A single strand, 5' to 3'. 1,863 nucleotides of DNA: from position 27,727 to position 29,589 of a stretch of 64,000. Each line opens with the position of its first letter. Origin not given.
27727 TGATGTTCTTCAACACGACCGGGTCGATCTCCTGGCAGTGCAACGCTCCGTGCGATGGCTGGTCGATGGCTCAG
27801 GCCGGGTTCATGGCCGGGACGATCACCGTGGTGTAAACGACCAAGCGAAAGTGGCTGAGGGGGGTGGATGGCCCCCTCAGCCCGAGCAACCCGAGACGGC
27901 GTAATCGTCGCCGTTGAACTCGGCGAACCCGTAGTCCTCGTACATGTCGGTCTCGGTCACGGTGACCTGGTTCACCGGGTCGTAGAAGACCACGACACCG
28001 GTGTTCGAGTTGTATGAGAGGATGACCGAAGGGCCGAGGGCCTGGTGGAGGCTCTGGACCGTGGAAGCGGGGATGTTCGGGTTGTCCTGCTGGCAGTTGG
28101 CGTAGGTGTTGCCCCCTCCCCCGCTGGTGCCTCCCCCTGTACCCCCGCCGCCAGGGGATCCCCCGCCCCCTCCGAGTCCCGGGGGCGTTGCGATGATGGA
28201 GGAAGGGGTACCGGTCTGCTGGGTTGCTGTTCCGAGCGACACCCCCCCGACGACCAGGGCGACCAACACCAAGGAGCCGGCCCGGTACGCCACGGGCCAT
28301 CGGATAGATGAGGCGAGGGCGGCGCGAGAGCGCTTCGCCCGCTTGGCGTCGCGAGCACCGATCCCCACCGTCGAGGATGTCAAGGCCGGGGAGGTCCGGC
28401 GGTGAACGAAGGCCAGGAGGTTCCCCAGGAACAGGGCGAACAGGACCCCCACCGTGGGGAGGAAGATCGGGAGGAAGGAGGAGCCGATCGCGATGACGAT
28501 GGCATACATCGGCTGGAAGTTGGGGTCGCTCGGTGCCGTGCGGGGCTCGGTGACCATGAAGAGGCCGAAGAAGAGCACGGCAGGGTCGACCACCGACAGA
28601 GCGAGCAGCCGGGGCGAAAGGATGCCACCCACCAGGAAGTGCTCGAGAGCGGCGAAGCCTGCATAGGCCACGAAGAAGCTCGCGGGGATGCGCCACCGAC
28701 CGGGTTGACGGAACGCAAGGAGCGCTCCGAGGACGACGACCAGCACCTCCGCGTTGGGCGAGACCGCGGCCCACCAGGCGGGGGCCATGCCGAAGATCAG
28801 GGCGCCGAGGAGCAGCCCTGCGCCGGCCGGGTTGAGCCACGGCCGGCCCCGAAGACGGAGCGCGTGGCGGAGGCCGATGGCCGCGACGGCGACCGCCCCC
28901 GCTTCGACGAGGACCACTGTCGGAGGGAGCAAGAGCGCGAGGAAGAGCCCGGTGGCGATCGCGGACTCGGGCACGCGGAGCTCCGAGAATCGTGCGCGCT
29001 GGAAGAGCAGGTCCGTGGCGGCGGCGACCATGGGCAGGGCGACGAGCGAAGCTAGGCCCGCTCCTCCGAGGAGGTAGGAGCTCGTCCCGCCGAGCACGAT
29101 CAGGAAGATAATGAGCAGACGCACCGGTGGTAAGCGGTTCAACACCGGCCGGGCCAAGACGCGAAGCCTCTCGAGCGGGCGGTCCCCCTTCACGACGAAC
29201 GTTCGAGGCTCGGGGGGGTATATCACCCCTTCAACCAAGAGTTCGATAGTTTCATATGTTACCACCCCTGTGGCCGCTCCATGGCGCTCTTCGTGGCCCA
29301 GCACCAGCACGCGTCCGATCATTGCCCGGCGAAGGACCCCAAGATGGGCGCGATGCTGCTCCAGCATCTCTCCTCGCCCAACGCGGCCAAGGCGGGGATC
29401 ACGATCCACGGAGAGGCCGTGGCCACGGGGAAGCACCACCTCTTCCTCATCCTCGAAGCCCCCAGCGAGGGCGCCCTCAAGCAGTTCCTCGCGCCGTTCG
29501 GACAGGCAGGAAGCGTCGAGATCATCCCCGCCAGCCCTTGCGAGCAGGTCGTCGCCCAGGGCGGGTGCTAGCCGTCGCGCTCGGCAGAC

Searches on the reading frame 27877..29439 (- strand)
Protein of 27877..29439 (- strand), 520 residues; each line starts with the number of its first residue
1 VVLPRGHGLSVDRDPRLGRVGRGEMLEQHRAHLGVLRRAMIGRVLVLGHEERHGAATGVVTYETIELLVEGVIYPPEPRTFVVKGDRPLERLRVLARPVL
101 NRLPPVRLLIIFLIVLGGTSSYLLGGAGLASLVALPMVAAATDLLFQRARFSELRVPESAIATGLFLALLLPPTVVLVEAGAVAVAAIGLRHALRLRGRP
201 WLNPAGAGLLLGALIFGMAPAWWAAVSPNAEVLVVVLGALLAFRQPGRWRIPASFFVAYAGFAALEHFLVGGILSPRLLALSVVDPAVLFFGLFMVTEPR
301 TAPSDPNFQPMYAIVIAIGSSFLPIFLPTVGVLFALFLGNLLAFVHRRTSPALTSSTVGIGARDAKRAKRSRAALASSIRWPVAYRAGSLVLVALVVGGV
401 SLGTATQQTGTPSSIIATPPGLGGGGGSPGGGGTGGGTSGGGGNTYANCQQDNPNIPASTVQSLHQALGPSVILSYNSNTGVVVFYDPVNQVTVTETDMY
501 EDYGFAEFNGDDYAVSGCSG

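Call 8: search_protein_families(library=pfam, proteins=[window:27877-29439:-], max_evalue=0.01)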
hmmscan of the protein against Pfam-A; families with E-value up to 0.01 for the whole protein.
window:27877-29439:- (520 aa): 1 family
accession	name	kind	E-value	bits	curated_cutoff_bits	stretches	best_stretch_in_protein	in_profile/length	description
PF03116.20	NQR2_RnfD_RnfE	-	2.3e-12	47.3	27.7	2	232-343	176-283/296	NQR2, RnfD, RnfE family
